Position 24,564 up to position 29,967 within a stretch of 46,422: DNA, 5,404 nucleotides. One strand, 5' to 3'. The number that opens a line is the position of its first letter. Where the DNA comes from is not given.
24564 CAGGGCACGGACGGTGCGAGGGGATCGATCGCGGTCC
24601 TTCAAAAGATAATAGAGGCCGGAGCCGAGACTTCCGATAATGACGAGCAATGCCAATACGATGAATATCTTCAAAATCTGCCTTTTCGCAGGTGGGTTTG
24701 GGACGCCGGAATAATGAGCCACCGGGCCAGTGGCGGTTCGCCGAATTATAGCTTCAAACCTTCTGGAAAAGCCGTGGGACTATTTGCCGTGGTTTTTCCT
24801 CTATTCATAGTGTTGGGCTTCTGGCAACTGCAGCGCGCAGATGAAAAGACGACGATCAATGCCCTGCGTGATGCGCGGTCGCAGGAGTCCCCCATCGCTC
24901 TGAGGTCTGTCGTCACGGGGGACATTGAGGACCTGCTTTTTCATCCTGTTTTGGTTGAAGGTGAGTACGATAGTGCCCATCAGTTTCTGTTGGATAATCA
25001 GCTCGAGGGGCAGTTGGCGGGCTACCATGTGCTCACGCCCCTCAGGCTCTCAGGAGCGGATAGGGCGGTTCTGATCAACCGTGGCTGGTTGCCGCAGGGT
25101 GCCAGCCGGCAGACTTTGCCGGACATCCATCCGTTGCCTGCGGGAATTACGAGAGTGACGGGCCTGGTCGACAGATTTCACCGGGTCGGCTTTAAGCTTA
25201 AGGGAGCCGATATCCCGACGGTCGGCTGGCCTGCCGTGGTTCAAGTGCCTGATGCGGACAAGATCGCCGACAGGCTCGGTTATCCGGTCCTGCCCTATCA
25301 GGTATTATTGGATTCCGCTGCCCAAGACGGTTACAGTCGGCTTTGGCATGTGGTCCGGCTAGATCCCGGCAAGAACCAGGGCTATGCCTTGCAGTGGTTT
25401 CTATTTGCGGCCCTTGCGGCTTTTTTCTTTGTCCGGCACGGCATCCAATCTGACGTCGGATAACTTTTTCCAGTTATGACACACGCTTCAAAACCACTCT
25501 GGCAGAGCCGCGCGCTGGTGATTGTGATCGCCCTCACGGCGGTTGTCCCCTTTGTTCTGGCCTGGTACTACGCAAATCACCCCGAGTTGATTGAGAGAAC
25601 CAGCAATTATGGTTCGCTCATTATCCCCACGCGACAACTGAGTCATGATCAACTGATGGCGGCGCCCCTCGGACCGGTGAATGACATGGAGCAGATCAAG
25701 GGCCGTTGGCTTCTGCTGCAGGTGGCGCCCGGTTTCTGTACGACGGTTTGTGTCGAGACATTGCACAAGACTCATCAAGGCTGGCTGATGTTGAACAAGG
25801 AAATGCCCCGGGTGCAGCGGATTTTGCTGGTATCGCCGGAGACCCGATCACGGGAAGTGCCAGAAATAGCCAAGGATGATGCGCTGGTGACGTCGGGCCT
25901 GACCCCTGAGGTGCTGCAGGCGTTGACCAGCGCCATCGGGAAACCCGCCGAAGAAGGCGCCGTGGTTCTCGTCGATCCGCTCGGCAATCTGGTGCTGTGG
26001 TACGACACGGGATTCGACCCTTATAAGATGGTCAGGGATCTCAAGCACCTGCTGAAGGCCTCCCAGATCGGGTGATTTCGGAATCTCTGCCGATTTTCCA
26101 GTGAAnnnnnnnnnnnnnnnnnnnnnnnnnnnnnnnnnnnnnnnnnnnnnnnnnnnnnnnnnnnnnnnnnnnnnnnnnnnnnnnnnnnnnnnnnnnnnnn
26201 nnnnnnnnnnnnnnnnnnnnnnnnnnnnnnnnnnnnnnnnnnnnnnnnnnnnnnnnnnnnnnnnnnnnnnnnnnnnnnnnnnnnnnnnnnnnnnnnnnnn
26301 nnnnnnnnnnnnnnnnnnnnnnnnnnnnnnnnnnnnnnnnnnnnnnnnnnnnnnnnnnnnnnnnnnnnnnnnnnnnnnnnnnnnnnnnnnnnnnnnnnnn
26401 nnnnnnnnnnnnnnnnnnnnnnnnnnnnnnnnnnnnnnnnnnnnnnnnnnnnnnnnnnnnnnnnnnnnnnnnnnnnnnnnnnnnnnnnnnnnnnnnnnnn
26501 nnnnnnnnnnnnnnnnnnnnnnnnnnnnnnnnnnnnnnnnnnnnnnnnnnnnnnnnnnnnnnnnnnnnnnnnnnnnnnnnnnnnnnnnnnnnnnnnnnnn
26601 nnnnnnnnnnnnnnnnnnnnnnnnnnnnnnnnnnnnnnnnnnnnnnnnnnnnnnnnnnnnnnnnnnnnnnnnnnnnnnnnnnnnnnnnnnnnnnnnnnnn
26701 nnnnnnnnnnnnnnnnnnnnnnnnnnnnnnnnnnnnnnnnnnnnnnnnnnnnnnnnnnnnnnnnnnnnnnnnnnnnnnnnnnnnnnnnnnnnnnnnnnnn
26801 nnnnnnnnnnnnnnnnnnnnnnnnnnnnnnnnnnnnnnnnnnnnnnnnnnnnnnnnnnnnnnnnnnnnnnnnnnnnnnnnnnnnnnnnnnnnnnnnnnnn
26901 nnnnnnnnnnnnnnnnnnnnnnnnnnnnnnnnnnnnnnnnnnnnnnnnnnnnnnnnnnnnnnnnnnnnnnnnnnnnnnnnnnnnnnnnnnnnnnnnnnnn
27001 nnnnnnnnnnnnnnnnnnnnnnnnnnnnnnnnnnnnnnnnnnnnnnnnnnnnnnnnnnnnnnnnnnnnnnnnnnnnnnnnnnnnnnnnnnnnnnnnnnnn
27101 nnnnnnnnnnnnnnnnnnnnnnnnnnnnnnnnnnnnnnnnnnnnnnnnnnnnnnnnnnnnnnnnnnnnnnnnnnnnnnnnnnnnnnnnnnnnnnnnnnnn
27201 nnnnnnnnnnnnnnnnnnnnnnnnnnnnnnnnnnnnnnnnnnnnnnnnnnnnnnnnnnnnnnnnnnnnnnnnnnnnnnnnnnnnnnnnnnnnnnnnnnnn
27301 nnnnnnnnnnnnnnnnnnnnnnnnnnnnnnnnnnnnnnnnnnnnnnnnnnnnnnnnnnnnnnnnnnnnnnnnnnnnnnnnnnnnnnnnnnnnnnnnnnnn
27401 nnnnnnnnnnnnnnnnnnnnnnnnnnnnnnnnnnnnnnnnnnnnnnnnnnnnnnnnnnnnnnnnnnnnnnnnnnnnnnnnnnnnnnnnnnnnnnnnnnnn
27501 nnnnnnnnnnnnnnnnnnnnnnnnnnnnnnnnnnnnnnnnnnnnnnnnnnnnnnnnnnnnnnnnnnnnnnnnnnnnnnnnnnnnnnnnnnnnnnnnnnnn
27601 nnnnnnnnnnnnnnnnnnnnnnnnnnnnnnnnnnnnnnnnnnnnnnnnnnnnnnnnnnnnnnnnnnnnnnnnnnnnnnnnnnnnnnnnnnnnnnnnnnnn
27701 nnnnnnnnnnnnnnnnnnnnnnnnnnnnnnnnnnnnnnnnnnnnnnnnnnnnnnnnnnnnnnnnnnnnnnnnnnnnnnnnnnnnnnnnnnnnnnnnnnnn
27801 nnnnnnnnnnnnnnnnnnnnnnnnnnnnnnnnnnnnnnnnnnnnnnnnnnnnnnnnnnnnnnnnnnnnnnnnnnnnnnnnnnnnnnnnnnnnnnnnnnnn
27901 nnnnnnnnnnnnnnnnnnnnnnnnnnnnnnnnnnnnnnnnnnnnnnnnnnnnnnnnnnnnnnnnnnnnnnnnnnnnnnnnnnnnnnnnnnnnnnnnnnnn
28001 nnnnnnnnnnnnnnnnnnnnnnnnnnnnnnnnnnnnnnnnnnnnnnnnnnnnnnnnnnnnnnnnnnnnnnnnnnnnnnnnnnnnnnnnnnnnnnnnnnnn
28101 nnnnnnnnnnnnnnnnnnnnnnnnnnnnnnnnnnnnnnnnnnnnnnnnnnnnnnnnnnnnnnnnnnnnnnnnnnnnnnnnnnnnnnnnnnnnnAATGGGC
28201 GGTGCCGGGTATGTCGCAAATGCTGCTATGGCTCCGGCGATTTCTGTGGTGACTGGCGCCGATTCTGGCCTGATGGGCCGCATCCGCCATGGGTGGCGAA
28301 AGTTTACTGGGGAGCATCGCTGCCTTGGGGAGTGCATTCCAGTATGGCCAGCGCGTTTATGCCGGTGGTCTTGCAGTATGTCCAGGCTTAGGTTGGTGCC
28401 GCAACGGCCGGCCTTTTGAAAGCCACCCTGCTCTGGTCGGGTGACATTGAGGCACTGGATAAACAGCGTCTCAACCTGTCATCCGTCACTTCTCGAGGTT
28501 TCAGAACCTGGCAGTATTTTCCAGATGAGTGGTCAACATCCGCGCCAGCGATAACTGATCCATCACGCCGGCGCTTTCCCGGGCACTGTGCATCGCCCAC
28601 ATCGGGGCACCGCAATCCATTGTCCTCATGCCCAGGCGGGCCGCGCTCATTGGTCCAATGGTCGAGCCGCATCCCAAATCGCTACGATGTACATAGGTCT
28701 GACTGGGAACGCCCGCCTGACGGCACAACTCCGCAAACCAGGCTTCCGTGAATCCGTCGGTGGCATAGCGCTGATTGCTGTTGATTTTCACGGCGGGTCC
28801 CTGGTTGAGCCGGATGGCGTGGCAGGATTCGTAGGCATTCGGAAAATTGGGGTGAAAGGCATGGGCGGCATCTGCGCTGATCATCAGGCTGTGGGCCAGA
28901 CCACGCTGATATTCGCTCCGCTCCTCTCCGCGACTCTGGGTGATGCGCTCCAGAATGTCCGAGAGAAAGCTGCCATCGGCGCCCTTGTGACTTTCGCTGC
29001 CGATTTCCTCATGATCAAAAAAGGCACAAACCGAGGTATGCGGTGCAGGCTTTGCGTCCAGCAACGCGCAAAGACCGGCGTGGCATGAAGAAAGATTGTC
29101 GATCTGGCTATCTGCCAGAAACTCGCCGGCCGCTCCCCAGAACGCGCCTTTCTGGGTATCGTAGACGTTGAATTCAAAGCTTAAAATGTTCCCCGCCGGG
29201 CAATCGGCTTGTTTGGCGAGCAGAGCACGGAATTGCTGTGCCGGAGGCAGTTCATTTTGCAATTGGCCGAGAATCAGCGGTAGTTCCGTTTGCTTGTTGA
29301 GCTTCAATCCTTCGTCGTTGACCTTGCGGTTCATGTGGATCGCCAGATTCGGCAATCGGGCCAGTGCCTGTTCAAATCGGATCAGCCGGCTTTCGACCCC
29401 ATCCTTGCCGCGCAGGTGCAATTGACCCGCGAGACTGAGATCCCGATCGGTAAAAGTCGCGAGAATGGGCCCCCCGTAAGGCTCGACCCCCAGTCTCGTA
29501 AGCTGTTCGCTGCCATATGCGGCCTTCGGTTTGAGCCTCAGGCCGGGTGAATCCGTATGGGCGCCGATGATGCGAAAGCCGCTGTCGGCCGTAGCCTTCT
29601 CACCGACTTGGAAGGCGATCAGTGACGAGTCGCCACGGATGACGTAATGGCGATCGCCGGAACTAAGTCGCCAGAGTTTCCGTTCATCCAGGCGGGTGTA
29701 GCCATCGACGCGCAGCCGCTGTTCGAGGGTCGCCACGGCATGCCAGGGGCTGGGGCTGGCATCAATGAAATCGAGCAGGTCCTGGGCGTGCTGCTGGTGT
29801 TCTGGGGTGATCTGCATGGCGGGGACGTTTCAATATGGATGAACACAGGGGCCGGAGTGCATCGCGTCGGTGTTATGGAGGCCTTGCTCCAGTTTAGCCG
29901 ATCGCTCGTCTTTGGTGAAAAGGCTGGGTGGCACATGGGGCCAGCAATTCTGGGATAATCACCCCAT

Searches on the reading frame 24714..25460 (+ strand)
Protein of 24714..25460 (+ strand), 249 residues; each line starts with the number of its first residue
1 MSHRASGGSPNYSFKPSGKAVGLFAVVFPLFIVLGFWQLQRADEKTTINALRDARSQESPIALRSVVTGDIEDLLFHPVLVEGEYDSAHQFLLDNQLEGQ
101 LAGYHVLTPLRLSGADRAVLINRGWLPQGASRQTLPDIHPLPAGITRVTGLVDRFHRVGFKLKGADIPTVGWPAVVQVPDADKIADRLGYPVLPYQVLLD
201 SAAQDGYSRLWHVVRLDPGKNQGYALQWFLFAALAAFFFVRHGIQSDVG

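Call 62: search_protein_families(library=pfam, proteins=[window:24714-25460:+], max_evalue=0.00001)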
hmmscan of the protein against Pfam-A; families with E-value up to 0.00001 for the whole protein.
window:24714-25460:+ (249 aa): 1 family
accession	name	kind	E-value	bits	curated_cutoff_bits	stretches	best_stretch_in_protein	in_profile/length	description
PF02104.20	SURF1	-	2.5e-41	142.7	23.4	1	26-233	2-205/205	SURF1 family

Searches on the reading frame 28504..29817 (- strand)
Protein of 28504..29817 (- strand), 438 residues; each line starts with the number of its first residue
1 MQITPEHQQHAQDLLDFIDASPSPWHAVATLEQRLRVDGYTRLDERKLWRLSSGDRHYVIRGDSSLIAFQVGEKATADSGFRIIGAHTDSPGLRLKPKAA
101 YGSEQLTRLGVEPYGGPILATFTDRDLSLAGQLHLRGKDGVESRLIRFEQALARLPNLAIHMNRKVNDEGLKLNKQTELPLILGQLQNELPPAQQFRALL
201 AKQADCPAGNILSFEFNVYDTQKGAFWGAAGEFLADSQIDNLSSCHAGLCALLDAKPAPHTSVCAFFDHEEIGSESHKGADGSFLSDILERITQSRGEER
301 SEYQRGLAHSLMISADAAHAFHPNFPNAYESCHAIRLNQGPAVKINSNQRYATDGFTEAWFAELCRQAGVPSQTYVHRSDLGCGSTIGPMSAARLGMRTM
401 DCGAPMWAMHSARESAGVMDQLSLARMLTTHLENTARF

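Call 62: search_protein_families(library=pfam, proteins=[window:28504-29817:-], max_evalue=0.00001)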
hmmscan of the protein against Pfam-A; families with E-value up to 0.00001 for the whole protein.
window:28504-29817:- (438 aa): 1 family
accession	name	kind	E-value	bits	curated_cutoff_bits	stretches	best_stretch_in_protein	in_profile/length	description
PF02127.20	Peptidase_M18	-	2.5e-125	419.1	24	1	17-424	1-424/432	Aminopeptidase I zinc metalloprotease (M18)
